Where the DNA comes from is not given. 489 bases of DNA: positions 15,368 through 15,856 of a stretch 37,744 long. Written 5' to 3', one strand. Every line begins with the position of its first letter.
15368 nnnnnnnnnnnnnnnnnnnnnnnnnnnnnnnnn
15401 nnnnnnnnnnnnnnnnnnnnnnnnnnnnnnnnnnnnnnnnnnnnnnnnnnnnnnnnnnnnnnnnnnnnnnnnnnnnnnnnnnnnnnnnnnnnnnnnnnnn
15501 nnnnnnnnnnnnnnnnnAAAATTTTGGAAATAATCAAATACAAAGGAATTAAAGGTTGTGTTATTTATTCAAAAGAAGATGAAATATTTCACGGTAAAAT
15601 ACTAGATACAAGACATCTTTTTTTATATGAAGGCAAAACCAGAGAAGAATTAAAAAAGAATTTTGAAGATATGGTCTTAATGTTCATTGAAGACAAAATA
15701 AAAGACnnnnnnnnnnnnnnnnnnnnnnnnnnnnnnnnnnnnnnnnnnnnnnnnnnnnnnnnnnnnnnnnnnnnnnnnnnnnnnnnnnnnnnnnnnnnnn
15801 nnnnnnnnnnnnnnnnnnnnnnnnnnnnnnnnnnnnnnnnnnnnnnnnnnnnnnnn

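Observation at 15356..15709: Orphan, rearranged HicB-like antitoxin without a HicA partner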

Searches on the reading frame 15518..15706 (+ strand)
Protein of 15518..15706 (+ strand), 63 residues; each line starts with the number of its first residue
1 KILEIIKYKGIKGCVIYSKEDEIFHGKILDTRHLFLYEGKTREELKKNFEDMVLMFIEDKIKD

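Call 65: predict_structure(alignment_id=A3)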
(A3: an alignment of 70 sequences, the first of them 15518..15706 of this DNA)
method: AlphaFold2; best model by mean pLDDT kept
length: 63 residues; sequences in the alignment: 70
mean_pLDDT: 94.0   pTM: 0.80
mean pLDDT of the five models: 94.0, 92.8, 92.2, 91.5, 91.3
residues with pLDDT >= 90: 53; 70-90: 9; 50-70: 1; < 50: 0
segments of 3 or more residues with pLDDT < 50: none
pLDDT, mean of each block of 10 residues (from residue 1): 95 97 96 94 98 92 73
secondary structure, 60 per line:
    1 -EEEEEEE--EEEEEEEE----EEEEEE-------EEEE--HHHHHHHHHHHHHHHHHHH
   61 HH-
elements in order: E2-8 E11-18 E23-28 E36-39 H42-62

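Call 67: fold_search(model_id=the predicted structure, library=pdb)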
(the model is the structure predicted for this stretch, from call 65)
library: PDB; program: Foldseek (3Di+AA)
matches with E <= 10: 439; with E <= 0.001: 0
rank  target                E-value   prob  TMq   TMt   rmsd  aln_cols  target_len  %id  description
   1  2ez6_A                1.4e-01  0.87  0.44  0.15   9.7        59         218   14  Crystal structure of Aquifex aeolicus RNase III (D44N) complexed with product of double-stranded RNA processing (released 2006-02-07)
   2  7r97_A                1.8e-01  0.75  0.41  0.14  10.0        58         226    9  Crystal structure of postcleavge complex of Escherichia coli RNase III (released 2022-07-20)
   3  2nug_B                2.0e-01  0.82  0.44  0.15   9.7        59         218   14  Crystal structure of RNase III from Aquifex aeolicus complexed with ds-RNA at 1.7-Angstrom Resolution (released 2007-11-20)
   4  1yz9_A                2.2e-01  0.66  0.40  0.14  10.1        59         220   17  Crystal structure of RNase III mutant E110Q from Aquifex aeolicus complexed with double stranded RNA at 2.1-Angstrom R (released 2005-11-22)
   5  7nfx_w                2.6e-01  0.77  0.40  0.35   5.3        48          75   17  Mammalian ribosome nascent chain complex with SRP and SRP receptor in early state A (released 2021-06-02)
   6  1yyo_B                2.8e-01  0.69  0.42  0.15   9.7        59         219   12  Crystal structure of RNase III mutant E110K from Aquifex aeolicus complexed with double-stranded RNA at 2.9-Angstrom R (released 2005-11-22)
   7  1yyk_A                2.9e-01  0.75  0.44  0.15   9.8        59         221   14  Crystal structure of RNase III from Aquifex Aeolicus complexed with double-stranded RNA at 2.5-angstrom resolution (released 2005-11-22)
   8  2nue_A                2.9e-01  0.72  0.43  0.15   9.6        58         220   14  Crystal structure of RNase III from Aquifex aeolicus complexed with ds-RNA at 2.9-Angstrom Resolution (released 2007-11-20)
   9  1yz9_B                2.9e-01  0.57  0.39  0.14  10.0        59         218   17  Crystal structure of RNase III mutant E110Q from Aquifex aeolicus complexed with double stranded RNA at 2.1-Angstrom R (released 2005-11-22)
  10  1rc7_A                3.3e-01  0.75  0.44  0.15   9.7        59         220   14  Crystal structure of RNase III Mutant E110K from Aquifex Aeolicus complexed with ds-RNA at 2.15 Angstrom Resolution (released 2004-03-30)
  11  2nug_A                3.5e-01  0.63  0.41  0.15   9.7        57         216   12  Crystal structure of RNase III from Aquifex aeolicus complexed with ds-RNA at 1.7-Angstrom Resolution (released 2007-11-20)
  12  6htu_A                3.9e-01  0.63  0.43  0.37   9.7        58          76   19  Structure of hStau1 dsRBD3-4 in complex with ARF1 RNA (released 2018-11-21)
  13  1e8o_A                4.4e-01  0.63  0.41  0.36   5.3        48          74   17  Core of the Alu domain of the mammalian SRP (released 2000-11-08)
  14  1yyw_A                4.4e-01  0.63  0.45  0.15   9.9        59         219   14  Crystal structure of RNase III from Aquifex aeolicus complexed with double stranded RNA at 2.8-Angstrom Resolution (released 2005-11-22)
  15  3adl_A                4.4e-01  0.51  0.39  0.33  10.1        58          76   10  Structure of TRBP2 and its molecule implications for miRNA processing (released 2010-05-26)
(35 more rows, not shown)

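Call 77: find_related_loci(query=A4, collection=viral_contigs, flank=3000)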
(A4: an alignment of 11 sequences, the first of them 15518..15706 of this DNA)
Query A4 (63 aa) in viral_contigs; peptide patterns used: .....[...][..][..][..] (x = any residue, [..] = any of these).
33 stretches matched a pattern; 1 encode a relative of the query (tblastn E <= 1e-3); 1 distinct loci.
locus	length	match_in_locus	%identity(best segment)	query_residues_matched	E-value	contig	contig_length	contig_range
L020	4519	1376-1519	46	6-53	4e-11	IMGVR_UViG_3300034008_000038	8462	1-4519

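Call 78: find_related_loci(query=A4, collection=genome_contigs, flank=3000)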
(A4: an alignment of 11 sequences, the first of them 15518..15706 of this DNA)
Query A4 (63 aa) in genome_contigs; peptide patterns used: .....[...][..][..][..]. (x = any residue, [..] = any of these).
147 stretches matched a pattern; 125 encode a relative of the query (tblastn E <= 1e-3); the best 80 are kept; 80 distinct loci.
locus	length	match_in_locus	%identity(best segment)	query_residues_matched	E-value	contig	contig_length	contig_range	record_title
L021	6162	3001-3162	52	5-58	1e-13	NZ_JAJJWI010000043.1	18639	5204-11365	Pontibacter silvestris strain XAAS-R86T Scaffold43, whole genome shotgun sequence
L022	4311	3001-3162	48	4-57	2e-12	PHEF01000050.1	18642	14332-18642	MAG: Alphaproteobacteria bacterium HGW-Alphaproteobacteria-3 bjp_ig2158_scaffold_1459, whole genome shotgun sequence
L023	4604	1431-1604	48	1-58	2e-12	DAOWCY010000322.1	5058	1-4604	MAG TPA_asm: Candidatus Aminicenantes bacterium isolate CSMAG_1899 CSMAG_1899_k141_5510007_length_5058_cov_13.9786, whol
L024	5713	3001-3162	48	4-57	3e-12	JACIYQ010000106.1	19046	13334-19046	MAG: Parvibaculum sp. isolate MAG-82 Parvibaculum_M_bin11_Scaffold_106, whole genome shotgun sequence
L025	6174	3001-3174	47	1-58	1e-11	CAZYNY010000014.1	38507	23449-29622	MAG TPA_asm: uncultured Nitrospirota bacterium isolate binchicken_co213_54 genome assembly, contig: NODE_1504_length_385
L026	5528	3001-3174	45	1-58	2e-11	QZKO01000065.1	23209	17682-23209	MAG: Nitrospiraceae bacterium isolate SURF_11 Ga0104751_1003302, whole genome shotgun sequence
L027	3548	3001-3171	47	2-58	3e-11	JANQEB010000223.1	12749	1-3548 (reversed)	MAG: Candidatus Gastranaerophilales bacterium isolate PL23a_bin.110 k99_117725, whole genome shotgun sequence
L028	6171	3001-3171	44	2-58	4e-11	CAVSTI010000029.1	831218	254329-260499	MAG: uncultured Acidobacteriaceae bacterium isolate MFD09671.bin.2.23 genome assembly, contig: contig_8908, whole genome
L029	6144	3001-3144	54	6-53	3e-11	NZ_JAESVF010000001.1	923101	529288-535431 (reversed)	Joostella sp. CR20 1, whole genome shotgun sequence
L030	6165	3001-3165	49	4-58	5e-11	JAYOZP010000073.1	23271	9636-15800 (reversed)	MAG: Nitrospinales bacterium isolate 139561_S162_rosella_bins.tsv.096 NODE_2381_length_23271_cov_5.686509, whole genome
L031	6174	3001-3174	45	1-58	5e-11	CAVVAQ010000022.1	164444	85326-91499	MAG: uncultured Nitrospira sp. isolate MFD09730.bin.2.50 genome assembly, contig: contig_6945, whole genome shotgun sequ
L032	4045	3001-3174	43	1-58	7e-11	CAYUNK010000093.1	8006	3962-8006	MAG TPA_asm: uncultured Nitrospiraceae bacterium isolate SRP257756_co1_123 genome assembly, contig: NODE_8361_length_800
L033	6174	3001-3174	45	1-58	7e-11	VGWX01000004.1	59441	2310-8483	MAG: Nitrospira sp. isolate K_DeepCast_150m_m2_200 K_DeepCast_150m_m2_200_Ga0194126_10000622, whole genome shotgun seque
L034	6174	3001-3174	43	1-58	7e-11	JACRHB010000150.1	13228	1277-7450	MAG: Nitrospirae bacterium isolate NC_groundwater_1766_Pr3_B-0.1um_47_18 SR-2_scaffold_141_2418728, whole genome shotgun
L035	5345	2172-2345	41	1-58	9e-11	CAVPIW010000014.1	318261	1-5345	MAG: uncultured Nitrospiraceae bacterium isolate MFD00032.bin.1.256 genome assembly, contig: contig_8383, whole genome s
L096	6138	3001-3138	50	4-49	2e-8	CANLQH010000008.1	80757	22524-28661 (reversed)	uncultured Tenacibaculum sp. isolate 977.fasta genome assembly, contig: NODE_8, whole genome shotgun sequence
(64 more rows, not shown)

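Call 91: search_protein_families(library=pfam, proteins=[L021:2701-2937:+, L021:2992-3363:+, L029:1720-2925:+, L029:3490-6060:-, L096:3311-4540:-, L096:4536-6059:-, L096:1808-2893:-, L029:577-1263:+], max_evalue=0.001)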
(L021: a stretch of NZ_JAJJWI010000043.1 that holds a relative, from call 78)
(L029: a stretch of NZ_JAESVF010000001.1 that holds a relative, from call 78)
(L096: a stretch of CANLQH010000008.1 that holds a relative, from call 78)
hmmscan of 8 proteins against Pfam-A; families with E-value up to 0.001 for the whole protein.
L021:2701-2937:+ (79 aa): 1 family
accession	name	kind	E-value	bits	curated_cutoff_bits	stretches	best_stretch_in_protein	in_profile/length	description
PF07927.17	HicA_toxin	-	9.6e-12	45.3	27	1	21-78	2-58/58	HicA toxin of bacterial toxin-antitoxin,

L021:2992-3363:+ (124 aa): 1 family
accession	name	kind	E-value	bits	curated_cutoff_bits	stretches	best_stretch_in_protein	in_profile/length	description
PF05534.18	HicB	-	5.5e-17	61.9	21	1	55-105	1-51/51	HicB family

L029:1720-2925:+ (402 aa): 3 families
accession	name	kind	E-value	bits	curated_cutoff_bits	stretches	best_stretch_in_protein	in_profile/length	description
PF13102.12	Phage_int_SAM_5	-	9.2e-20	71.3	22.3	1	106-205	2-98/98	Phage integrase SAM-like domain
PF00589.27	Phage_integrase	-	2e-15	57.5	27.1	1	220-388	6-168/172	Phage integrase family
PF17293.8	Arm-DNA-bind_5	-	1.5e-11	45.1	22.6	1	7-91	2-86/87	Arm DNA-binding domain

L029:3490-6060:- (856 aa): 5 families
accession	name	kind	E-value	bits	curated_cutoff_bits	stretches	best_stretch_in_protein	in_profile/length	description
PF11867.13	T1RH-like_C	-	3.5e-90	303.1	26.8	1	518-853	2-328/329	Type I restriction enzyme HindI endonuclease subunit-like, C-terminal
PF18766.7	SWI2_SNF2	-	9.5e-56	189.3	26.7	1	72-306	2-212/221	SWI2/SNF2 ATPase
PF22679.2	T1R_D3-like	-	8.7e-26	91.7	27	1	358-502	3-156/158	Type I restriction enzyme subunit R domain 3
PF04851.21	ResIII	-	7.1e-18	65.5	22.5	1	66-251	2-163/164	Type III restriction enzyme, res subunit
PF00270.35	DEAD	-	0.00036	20.7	26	0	100-221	21-140/167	DEAD/DEAH box helicase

L096:3311-4540:- (409 aa): 1 family
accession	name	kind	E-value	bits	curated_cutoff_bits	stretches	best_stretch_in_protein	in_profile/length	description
PF10117.15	McrBC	-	4e-60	203.8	23.9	1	44-354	1-318/318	McrBC 5-methylcytosine restriction system component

L096:4536-6059:- (507 aa): 3 families
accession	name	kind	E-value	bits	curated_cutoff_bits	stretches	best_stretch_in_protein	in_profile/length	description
PF07728.20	AAA_5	-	2.3e-17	63.7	22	1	284-364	66-139/139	AAA domain (dynein-related subfamily)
PF00004.35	AAA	-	3e-08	34.6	21.2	0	5-38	2-35/131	ATPase family associated with various cellular activities (AAA)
PF13401.12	AAA_22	-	0.00027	21.7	27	0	5-82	9-64/130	AAA domain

L096:1808-2893:- (361 aa): 0 families

L029:577-1263:+ (229 aa): 0 families
